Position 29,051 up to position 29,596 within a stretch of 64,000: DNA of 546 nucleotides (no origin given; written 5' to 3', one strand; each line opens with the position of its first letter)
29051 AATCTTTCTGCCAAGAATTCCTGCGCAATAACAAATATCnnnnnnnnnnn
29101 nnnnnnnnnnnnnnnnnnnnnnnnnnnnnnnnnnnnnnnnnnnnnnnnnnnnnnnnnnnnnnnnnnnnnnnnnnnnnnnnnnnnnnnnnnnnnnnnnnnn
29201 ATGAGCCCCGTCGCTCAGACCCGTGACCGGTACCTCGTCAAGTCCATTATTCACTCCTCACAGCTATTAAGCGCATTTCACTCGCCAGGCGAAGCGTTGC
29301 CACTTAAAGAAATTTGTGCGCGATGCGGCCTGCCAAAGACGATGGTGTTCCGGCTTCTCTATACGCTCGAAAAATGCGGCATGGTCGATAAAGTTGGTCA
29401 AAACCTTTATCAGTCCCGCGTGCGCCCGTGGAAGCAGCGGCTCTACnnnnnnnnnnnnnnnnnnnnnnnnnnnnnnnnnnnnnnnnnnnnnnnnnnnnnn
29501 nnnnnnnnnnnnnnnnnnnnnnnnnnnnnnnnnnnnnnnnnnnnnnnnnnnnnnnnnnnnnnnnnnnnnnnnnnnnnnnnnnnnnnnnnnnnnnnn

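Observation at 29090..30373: Unusual regulator architecture: an IclR-type HTH fused to a LacI/RbsB-like (PBP type 1) sugar-binding domain, divergent from the rhamnose operon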

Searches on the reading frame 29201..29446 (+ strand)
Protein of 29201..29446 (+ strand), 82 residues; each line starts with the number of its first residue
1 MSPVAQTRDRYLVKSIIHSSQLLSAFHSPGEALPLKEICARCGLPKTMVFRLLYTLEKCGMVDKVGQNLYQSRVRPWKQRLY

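Call 43: search_solved_structures(query=window:29201-29446:+, max_evalue=1, show_alignments=2)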
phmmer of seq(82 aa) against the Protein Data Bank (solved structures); distinct sequences matched with E-value up to 1: 11.
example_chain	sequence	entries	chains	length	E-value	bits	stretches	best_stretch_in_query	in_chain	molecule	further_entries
5whm_A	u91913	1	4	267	0.0062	19.9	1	6-64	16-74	IclR family transcriptional regulator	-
3nqo_A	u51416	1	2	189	0.025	17.9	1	21-65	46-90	MarR-family transcriptional regulator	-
5w1e_A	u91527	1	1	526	0.065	16.6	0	8-65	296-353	Putative transcriptional regulator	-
2g7u_A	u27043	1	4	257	0.081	16.3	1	8-65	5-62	transcriptional regulator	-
8gbc_A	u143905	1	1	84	0.17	15.3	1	28-65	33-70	Double-stranded RNA-specific adenosine deaminase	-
5zu1_A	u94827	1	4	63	0.17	15.3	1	29-64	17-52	Double-stranded RNA-specific adenosine deaminase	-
2acj_A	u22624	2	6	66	0.18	15.2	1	29-65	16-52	Double-stranded RNA-specific adenosine deaminase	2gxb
3irq_D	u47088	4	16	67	0.19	15.2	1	29-65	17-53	Double-stranded RNA-specific adenosine deaminase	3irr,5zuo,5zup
8gbd_A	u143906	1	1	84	0.23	14.9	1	28-65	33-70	Double-stranded RNA-specific adenosine deaminase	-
1qbj_A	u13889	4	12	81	0.23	14.9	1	29-65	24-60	PROTEIN (DOUBLE-STRANDED RNA SPECIFIC ADENOSINE DEAMINASE (ADAR1)) | Double-stranded RNA-specific adenosine deaminase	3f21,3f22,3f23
1qgp_A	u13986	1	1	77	0.27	14.7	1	29-65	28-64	PROTEIN (DOUBLE STRANDED RNA ADENOSINE DEAMINASE)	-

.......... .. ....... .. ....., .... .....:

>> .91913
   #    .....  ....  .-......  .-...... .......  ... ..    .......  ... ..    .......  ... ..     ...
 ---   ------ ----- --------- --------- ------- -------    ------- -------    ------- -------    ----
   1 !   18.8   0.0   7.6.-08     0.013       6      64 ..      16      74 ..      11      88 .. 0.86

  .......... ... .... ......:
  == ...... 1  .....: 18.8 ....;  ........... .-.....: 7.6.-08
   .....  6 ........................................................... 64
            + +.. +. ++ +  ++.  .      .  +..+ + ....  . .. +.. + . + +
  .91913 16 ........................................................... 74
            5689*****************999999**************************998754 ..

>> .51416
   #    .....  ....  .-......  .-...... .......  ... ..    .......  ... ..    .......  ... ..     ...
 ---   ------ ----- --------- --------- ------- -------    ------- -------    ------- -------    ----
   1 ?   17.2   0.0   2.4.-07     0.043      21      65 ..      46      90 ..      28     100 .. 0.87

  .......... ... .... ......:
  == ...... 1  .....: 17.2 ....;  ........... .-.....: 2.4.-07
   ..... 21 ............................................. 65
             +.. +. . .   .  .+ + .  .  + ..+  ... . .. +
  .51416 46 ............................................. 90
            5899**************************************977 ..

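Call 75: search_solved_structures(query=A3, max_evalue=0.001, show_alignments=1)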
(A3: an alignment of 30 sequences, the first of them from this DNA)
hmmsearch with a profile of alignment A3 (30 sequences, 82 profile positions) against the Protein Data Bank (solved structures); distinct sequences matched with E-value up to 0.001: 13.
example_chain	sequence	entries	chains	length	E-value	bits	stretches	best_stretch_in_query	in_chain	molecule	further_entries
5w1e_A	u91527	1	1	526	3.7e-17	65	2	7-76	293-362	Putative transcriptional regulator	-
3r4k_A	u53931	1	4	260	1.4e-12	50.3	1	16-76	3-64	Transcriptional regulator, IclR family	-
5whm_A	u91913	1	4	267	1.7e-12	50.1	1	8-75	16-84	IclR family transcriptional regulator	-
5tjj_A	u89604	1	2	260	1.8e-12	50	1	11-73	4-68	Transcriptional regulator, IclR family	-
2ia2_A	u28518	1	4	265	4.2e-10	42.4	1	10-66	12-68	Putative Transcriptional Regulator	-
2o0y_A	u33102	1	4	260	2.3e-09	40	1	11-74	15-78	Transcriptional regulator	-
8eju_A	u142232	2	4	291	3.5e-09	39.5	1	11-71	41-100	Transcription regulatory protein (Pca regulon)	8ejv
2g7u_A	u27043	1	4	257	1.4e-08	37.5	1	9-65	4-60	transcriptional regulator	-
2xrn_A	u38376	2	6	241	4.6e-08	35.9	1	15-74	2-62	HTH-TYPE TRANSCRIPTIONAL REGULATOR TTGV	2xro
1mkm_A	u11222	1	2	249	2.6e-05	27.1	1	16-73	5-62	IclR transcriptional regulator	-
3nqo_A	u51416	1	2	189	5.1e-05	26.1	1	19-65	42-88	MarR-family transcriptional regulator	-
5y6i_A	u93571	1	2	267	0.00013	24.9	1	1-73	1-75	Transcriptional regulator KdgR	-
9e6a_A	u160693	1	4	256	0.0002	24.2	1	9-68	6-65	Transcriptional regulator, IclR family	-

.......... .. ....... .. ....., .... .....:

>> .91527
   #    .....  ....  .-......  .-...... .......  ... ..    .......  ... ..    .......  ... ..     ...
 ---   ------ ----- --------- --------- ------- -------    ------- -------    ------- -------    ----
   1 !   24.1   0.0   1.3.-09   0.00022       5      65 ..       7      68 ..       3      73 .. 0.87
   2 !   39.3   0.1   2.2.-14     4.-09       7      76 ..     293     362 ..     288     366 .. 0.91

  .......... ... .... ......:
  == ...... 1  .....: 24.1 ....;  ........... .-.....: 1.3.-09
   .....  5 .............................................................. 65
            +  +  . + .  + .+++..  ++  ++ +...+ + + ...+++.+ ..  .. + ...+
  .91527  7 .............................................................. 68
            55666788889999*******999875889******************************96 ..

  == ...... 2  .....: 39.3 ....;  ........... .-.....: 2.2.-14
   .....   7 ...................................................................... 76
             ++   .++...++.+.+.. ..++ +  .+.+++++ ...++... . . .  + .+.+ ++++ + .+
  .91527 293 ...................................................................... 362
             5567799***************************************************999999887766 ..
